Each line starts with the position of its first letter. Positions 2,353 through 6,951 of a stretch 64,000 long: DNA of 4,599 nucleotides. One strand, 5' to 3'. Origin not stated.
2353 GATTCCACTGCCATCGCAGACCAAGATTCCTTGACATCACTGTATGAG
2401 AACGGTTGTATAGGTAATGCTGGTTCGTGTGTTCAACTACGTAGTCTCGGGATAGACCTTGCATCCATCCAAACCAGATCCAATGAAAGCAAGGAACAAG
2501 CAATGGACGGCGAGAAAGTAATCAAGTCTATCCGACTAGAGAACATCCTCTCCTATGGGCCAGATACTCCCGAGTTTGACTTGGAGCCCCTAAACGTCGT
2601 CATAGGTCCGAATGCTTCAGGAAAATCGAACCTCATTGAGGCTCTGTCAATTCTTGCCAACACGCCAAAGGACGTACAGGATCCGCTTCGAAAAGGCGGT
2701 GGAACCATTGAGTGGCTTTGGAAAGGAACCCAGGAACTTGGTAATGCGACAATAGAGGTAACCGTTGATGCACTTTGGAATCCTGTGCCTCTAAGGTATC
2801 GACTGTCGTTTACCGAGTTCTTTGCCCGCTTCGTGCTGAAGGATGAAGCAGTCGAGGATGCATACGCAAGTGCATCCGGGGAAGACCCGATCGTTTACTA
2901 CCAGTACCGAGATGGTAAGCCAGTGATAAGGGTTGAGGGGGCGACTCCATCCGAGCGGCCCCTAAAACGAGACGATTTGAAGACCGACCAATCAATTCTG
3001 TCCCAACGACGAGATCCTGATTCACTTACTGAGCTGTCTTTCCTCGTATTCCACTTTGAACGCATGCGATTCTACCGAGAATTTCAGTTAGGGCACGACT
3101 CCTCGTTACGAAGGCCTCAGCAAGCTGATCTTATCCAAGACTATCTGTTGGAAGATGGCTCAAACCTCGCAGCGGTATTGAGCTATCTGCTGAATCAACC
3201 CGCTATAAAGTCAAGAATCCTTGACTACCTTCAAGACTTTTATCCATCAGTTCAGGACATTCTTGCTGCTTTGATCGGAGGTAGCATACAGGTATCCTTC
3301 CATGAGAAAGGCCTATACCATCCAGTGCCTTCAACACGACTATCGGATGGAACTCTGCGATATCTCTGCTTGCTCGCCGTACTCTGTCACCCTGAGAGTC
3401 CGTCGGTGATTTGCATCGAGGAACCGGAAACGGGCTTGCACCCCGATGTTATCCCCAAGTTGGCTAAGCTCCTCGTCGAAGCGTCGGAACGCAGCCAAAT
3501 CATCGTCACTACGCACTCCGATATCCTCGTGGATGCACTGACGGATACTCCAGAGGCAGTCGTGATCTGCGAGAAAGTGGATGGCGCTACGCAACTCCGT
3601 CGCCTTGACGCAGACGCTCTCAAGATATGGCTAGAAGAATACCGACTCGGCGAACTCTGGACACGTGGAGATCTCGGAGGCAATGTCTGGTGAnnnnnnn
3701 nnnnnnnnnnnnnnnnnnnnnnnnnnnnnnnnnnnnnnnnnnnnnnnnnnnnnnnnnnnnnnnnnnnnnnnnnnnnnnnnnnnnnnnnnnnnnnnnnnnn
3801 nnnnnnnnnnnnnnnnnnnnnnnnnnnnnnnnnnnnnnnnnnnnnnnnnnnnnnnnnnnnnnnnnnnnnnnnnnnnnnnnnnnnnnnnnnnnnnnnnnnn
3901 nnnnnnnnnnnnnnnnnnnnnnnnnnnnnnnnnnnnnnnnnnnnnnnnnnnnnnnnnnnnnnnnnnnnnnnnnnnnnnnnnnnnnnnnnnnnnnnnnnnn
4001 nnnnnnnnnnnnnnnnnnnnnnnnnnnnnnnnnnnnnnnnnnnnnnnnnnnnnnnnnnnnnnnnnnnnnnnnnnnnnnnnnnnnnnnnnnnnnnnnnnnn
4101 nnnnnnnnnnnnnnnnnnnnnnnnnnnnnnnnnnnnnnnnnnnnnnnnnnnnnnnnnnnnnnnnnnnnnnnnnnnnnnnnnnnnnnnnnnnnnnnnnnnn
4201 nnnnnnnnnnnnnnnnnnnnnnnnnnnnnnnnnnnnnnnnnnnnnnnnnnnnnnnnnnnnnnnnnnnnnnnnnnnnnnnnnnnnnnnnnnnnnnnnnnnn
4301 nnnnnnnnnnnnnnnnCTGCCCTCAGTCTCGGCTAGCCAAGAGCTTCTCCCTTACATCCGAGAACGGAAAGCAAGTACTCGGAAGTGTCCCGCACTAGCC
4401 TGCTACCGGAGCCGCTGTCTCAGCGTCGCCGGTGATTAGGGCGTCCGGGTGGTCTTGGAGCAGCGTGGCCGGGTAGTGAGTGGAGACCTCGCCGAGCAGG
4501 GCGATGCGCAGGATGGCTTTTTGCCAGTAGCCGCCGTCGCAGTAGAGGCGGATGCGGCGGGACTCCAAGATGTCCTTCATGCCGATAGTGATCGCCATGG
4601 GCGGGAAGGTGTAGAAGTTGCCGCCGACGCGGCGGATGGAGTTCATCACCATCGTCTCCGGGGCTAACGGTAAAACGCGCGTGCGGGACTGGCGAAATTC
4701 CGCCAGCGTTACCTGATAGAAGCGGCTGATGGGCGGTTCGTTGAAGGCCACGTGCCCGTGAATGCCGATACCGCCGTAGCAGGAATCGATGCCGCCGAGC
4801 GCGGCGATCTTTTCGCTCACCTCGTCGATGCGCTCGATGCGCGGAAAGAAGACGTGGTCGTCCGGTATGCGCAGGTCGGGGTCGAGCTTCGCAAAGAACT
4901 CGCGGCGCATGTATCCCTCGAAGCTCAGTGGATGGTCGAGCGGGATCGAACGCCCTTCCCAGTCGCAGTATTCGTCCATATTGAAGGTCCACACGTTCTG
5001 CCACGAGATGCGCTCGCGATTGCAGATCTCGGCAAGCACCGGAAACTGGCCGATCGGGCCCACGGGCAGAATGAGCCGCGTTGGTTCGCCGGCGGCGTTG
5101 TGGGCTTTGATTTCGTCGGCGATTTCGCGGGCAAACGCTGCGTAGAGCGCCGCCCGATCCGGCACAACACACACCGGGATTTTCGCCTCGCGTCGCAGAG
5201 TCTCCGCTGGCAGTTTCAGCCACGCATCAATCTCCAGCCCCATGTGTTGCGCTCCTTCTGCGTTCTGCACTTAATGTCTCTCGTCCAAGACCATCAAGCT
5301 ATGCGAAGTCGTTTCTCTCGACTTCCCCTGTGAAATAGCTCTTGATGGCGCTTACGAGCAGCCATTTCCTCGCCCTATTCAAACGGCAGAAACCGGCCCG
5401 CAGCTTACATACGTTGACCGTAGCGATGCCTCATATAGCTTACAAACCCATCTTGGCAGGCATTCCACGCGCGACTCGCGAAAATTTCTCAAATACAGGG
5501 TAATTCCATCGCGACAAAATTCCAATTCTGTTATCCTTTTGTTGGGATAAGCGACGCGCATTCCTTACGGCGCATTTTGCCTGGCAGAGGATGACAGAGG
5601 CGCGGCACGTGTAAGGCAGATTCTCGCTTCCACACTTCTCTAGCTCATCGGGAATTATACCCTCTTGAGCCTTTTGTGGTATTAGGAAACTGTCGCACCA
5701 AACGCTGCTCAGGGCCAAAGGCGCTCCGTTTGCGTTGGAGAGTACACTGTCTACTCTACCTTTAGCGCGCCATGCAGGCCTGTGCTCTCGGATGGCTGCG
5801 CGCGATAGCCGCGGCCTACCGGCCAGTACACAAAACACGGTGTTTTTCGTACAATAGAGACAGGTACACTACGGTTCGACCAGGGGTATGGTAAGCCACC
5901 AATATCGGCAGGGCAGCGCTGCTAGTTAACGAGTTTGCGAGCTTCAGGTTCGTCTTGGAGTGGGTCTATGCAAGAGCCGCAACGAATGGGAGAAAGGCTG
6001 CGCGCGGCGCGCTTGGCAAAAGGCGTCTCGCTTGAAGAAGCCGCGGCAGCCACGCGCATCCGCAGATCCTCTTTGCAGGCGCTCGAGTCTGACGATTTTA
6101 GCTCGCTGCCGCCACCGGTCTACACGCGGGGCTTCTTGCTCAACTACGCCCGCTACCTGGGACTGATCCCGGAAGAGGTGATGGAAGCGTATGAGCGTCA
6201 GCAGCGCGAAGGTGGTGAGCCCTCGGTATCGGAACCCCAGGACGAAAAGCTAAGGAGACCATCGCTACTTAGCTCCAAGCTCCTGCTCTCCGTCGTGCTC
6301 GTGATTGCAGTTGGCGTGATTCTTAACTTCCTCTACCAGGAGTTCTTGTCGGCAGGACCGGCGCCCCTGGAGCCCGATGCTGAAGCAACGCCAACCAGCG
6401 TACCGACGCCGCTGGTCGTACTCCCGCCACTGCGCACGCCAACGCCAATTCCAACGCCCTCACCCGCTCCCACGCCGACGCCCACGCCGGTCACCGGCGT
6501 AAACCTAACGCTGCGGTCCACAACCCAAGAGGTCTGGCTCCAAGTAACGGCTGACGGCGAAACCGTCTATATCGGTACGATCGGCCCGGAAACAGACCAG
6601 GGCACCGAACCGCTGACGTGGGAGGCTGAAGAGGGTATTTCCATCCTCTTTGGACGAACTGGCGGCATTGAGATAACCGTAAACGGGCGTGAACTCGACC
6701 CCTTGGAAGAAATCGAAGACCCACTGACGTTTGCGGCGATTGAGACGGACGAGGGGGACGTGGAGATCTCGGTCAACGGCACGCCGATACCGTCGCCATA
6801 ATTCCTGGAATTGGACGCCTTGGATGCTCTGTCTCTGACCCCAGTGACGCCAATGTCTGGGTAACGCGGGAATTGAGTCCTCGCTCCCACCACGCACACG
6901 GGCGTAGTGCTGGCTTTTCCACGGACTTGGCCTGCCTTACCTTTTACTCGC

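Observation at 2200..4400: Translationally coupled OLD-like ABC ATPase plus standalone DUF4276 (TOPRIM-like) module in an AT-rich islet: candidate two-gene antiphage system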

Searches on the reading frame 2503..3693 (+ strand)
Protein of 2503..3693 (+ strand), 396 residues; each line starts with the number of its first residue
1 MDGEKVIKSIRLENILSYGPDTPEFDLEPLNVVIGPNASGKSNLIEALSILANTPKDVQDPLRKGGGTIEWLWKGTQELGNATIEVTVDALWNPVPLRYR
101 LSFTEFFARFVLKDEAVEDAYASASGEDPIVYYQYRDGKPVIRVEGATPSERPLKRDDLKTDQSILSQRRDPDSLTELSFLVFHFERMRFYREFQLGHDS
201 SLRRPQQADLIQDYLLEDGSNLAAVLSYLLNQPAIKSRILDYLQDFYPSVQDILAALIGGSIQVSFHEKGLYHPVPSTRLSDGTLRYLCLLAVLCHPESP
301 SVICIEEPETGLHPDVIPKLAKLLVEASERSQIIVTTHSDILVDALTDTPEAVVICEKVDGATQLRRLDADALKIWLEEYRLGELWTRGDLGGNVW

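Call 4: search_protein_families(library=pfam, proteins=[window:2503-3693:+], max_evalue=0.01)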
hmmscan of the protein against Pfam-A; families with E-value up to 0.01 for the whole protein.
window:2503-3693:+ (396 aa): 6 families
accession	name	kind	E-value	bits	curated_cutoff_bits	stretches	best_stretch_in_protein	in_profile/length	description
PF13304.12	AAA_21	-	1.1e-39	137.8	27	1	30-344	1-304/304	AAA domain, putative AbiEii toxin, Type IV TA system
PF13175.12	AAA_15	-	4.9e-19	69.6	32.1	2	298-343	327-374/374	AAA ATPase domain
PF02463.25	SMC_N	-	2.2e-11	44.1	40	1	7-49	2-45/220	RecF/RecN/SMC N terminal domain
PF13476.12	AAA_23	-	6.9e-07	30.5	27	1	9-49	1-40/201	AAA domain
PF11398.14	DUF2813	-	3.6e-06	27.1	21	0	26-56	20-50/372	Protein of unknown function (DUF2813)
PF13555.12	AAA_29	-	0.0062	16.7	27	0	22-51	16-45/61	P-loop containing region of AAA domain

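Call 5: search_protein_families(library=padloc, proteins=[window:2503-3693:+], max_evalue=0.01)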
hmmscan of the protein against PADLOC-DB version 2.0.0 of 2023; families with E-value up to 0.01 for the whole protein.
window:2503-3693:+ (396 aa): 128 families (the best 25 are shown)
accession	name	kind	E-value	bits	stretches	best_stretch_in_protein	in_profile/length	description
PDLC04177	HEC-01A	-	4.5e-160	531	1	5-396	3-393/393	-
PDLC04175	HEC-01A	-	9.9e-60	200.5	1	7-394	6-361/363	-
PDLC04182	HEC-01A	-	4.1e-50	168.9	1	6-391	14-400/406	-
PDLC04178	HEC-01A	-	1.1e-49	167.6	1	6-391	8-380/399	-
PDLC04183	HEC-01A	-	2.3e-47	159.9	1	25-394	21-401/402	-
PDLC04176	HEC-01A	-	1.7e-44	150.7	1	26-393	21-367/371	-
PDLC04184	HEC-01A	-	9.8e-39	131.6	2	115-352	149-400/464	-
PDLC02980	AriA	-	1.8e-37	128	1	30-344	1-304/304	-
PDLC04391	PDC-M07A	-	2e-37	127.2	1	7-391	2-401/412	-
PDLC04174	HEC-01A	-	1.5e-34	117.5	1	194-393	57-260/264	-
PDLC04179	HEC-01A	-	4.6e-32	109.7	2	201-393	260-453/459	-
PDLC04393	PDC-M07A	-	1.9e-31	107.5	2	212-391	216-405/435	-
PDLC04392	PDC-M07A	-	2.7e-31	107.1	2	212-389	214-401/432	-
PDLC04144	HEC-01B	-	2.4e-29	100.6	1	7-393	3-391/395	-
PDLC04389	PDC-M07A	-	1.4e-27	94.8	2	215-392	222-424/443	-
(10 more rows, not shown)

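Call 8: search_protein_families(library=ncbifam, proteins=[window:2503-3693:+], max_evalue=0.01)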
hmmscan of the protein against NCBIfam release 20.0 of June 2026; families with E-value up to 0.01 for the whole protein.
window:2503-3693:+ (396 aa): 25 families
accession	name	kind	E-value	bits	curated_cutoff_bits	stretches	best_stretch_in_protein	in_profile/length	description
NF047739.1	antiphage_MADS3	equivalog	7e-25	88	420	2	200-389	236-425/427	methylation-associated defense system AAA family ATPase MAD3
NF038234.1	retron_eff_Eco8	equivalog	9.9e-11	40.9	250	2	7-49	3-44/679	retron Eco8 family effector endonuclease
TIGR04435.1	restrict_AAA_1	hypoth_equivalog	1.1e-07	30.9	300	1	263-359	381-484/568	restriction system-associated AAA family ATPase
TIGR00611.2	recf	equivalog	2.6e-07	30.1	172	1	7-53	1-46/339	DNA replication/repair protein RecF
NF041760.1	PtuA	equivalog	4.6e-06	25.8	500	0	6-49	51-93/524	retron Ec78 anti-phage system effector ATPase PtuA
TIGR04521.1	ECF_ATPase_2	equivalog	1.2e-05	24.5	330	1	278-354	143-216/279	energy-coupling factor transporter ATPase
TIGR02169.1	SMC_prok_A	equivalog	2e-05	22.5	729.4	1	7-49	2-44/1165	chromosome segregation protein SMC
TIGR00972.1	3a0107s01c2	equivalog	5.1e-05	22.8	343.2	1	277-339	142-202/248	phosphate ABC transporter ATP-binding protein PstB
TIGR03522.1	GldA_ABC_ATP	equivalog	0.00021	20.8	402.6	1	280-357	134-206/301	gliding motility-associated ABC transporter ATP-binding subunit GldA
TIGR03411.1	urea_trans_UrtD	equivalog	0.00026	20.7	304.1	0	277-347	141-209/242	urea ABC transporter ATP-binding protein UrtD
NF041034.1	Rad50_Sulf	equivalog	0.00049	18.1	1000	1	7-66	3-63/872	DNA double-strand break repair ATPase Rad50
TIGR02168.1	SMC_prok_B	equivalog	0.00067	17.5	567.35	0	30-48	25-43/1181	chromosome segregation protein SMC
NF040873.1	AztA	equivalog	0.0012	18.5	220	0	30-49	20-39/191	zinc ABC transporter ATP-binding protein AztA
NF002244.0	PRK01156.1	equivalog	0.0012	17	847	1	6-50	2-45/895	DNA double-strand break repair ATPase Rad50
NF010860.0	PRK14267.1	equivalog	0.0018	18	412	0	278-348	148-216/253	phosphate ABC transporter ATP-binding protein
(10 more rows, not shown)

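Call 51: find_homologous_proteins(query=window:2503-3693:+, max_evalue=1e-10)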
Query window:2503-3693:+ (396 aa): 8000 proteins with E <= 1e-10 among 8000 candidates; the best 120 are listed.
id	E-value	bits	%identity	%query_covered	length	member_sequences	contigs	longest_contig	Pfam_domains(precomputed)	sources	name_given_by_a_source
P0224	2.5e-264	894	100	100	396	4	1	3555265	PF11398.15,PF13175.13,PF13476.13,PF02463.26,PF13304.13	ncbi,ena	-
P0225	4.3e-229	778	85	100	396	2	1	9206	PF11398.15,PF13175.13,PF13476.13,PF02463.26,PF13304.13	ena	-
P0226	6.5e-225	764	84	100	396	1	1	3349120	PF11398.15,PF13175.13,PF13476.13,PF02463.26,PF13304.13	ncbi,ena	-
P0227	8.6e-221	751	84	100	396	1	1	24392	PF11398.15,PF13175.13,PF13476.13,PF02463.26,PF13304.13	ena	-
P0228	2.4e-211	720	80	100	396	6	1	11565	PF11398.15,PF13175.13,PF13476.13,PF02463.26,PF13304.13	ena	-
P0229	5.4e-208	709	78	100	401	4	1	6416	PF11398.15,PF13175.13,PF02463.26,PF13304.13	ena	-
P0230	4.0e-204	696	78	100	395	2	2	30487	PF11398.15,PF13175.13,PF13476.13,PF02463.26,PF13304.13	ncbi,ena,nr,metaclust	ncbi:MAG: AAA family ATPase [Chloroflexi bacterium]|nr:AAA family ATPase [Chloroflexota bacterium]|m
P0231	1.5e-188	645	71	100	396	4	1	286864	PF11398.15,PF13175.13,PF02463.26,PF13304.13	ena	-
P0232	9.5e-177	606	70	100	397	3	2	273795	PF11398.15,PF13175.13,PF13476.13,PF02463.26,PF13304.13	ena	-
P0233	5.1e-175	600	69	100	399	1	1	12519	PF11398.15,PF13175.13,PF13476.13,PF02463.26,PF13304.13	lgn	-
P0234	3.0e-173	594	69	100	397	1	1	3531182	PF11398.15,PF13175.13,PF13476.13,PF02463.26,PF13304.13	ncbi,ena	-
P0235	3.0e-170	585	68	100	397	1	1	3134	PF11398.15,PF13175.13,PF13476.13,PF02463.26,PF13304.13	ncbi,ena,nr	ncbi:MAG: AAA family ATPase [Chloroflexi bacterium]|nr:AAA family ATPase [Chloroflexota bacterium]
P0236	3.1e-170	584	68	100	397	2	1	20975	PF11398.15,PF13175.13,PF13476.13,PF02463.26,PF13304.13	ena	-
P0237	5.0e-170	584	68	100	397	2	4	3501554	PF11398.15,PF13175.13,PF13476.13,PF02463.26,PF13304.13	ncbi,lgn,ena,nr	ncbi:MAG: AAA family ATPase [Chloroflexota bacterium]|nr:AAA family ATPase [Chloroflexota bacterium]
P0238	4.2e-169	581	68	100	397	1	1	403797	PF11398.15,PF13175.13,PF13476.13,PF02463.26,PF13304.13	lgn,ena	-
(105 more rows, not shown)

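Call 54: search_solved_structures(query=A4, max_evalue=0.001)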
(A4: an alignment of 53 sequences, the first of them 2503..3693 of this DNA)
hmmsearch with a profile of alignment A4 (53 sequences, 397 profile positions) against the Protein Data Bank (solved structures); distinct sequences matched with E-value up to 0.001: 22.
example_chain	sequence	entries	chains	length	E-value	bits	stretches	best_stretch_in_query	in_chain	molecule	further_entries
8ux9_B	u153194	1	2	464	4.2e-07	32.4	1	279-341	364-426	AriA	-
8v45_A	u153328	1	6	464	4.3e-07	32.3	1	279-341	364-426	AriA antitoxin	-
6p74_A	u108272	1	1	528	5e-07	32.1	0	303-346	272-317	Putative ATP-dependent endonuclease of the OLD family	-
9kjx_B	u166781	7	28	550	2.3e-06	29.9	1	222-346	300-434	AAA family ATPase | Retron I-A effector PtuA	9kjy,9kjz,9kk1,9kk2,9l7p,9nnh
9u9y_A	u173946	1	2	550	2.3e-06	29.9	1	222-346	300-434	AAA family ATPase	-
8v46_A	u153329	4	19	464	2.5e-06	29.8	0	279-341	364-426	AriA antitoxin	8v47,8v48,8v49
23or_B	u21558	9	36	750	3.2e-06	29.5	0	6-49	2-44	Retron Eco8 OLD nuclease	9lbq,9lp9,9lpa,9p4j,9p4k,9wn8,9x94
1e69_A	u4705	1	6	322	4e-06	29.1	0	285-346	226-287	CHROMOSOME SEGREGATION SMC PROTEIN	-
9vkz_A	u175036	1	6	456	6.5e-06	28.4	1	221-346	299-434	Retron Ec78 probable ATPase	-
9vh1_D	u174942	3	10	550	1.1e-05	27.7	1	222-346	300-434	Retron Ec78 probable ATPase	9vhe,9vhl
9nnb_C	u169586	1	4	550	1.4e-05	27.4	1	222-346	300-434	Retron I-A effector PtuA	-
9nnk_C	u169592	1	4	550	3e-05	26.3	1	223-346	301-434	Retreon I-A effector PtuA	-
4i99_A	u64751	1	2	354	0.00012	24.3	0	285-390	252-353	Chromosome partition protein Smc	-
8roc_A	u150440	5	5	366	0.0003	23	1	6-51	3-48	Structural maintenance of chromosomes protein 1A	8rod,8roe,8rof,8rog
8sm3_A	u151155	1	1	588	0.0006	22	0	299-345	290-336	Endonuclease GajA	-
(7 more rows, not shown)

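Call 61: predict_structure(alignment_id=A4)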
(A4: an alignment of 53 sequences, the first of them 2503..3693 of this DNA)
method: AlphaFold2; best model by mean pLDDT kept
length: 396 residues; sequences in the alignment: 53
mean_pLDDT: 78.3   pTM: 0.82
mean pLDDT of the five models: 78.3, 77.9, 76.6, 75.7, 74.5
residues with pLDDT >= 90: 118; 70-90: 177; 50-70: 55; < 50: 46
segments of 3 or more residues with pLDDT < 50: 146-148, 196-220, 383-396
pLDDT, mean of each block of 10 residues (from residue 1): 91 89 94 86 90 87 61 59 91 88 84 88 78 74 54 68 76 72 90 53 36 41 78 92 89 80 84 78 81 86 89 86 94 92 89 91 90 86 45 34
secondary structure, 60 per line:
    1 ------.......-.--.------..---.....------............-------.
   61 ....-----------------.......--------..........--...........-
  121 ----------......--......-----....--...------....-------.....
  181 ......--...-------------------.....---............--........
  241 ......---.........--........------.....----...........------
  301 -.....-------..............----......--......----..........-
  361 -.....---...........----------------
elements in order: E7-13 E30-34 H41-52 H60-64 E82-88 E97-106 E109-119 E131-136 E139-144 E150-153 H165-168 H176-186 E189-191 H211-215 H219-230 H233-246 E250-258 E261-268 H284-294 E302-306 H314-327 E332-337 H340-345 E353-359 E362-366 H370-380

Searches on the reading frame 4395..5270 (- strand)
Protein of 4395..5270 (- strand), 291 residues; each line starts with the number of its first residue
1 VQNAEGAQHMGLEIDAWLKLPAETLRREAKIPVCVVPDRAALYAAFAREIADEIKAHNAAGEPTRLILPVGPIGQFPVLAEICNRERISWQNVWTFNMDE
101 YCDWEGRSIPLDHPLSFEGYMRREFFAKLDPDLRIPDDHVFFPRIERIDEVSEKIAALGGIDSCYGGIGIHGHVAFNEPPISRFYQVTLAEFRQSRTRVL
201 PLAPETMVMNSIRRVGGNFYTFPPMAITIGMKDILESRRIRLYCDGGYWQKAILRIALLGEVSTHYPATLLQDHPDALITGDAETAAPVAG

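Call 4: search_protein_families(library=pfam, proteins=[window:4395-5270:-], max_evalue=0.01)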
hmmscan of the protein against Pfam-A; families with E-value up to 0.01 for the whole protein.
window:4395-5270:- (291 aa): 1 family
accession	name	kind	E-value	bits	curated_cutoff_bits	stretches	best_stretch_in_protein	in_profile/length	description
PF01182.26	Glucosamine_iso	-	4.6e-06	27.1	27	1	37-175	1-143/225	Glucosamine-6-phosphate isomerases/6-phosphogluconolactonase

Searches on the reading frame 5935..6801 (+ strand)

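Call 66: search_protein_families(library=pfam, proteins=[window:5935-6801:+], max_evalue=0.001)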
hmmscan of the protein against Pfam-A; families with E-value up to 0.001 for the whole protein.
window:5935-6801:+ (288 aa): 5 families
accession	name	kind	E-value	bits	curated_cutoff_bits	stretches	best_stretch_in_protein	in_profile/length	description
PF13413.12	HTH_25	-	2.8e-24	85.1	24.6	1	21-82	1-62/62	Helix-turn-helix domain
PF13464.11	RodZ_C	-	4e-12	46.3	23.9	1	196-258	4-62/72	RodZ C-terminal domain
PF12844.13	HTH_19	-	4.7e-07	30.1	30.2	1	19-86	1-62/64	Helix-turn-helix domain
PF13560.12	HTH_31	-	5.5e-07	30.2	27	1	18-82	2-60/64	Helix-turn-helix domain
PF01381.28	HTH_3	-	0.0001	22.7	23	1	22-53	1-32/55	Helix-turn-helix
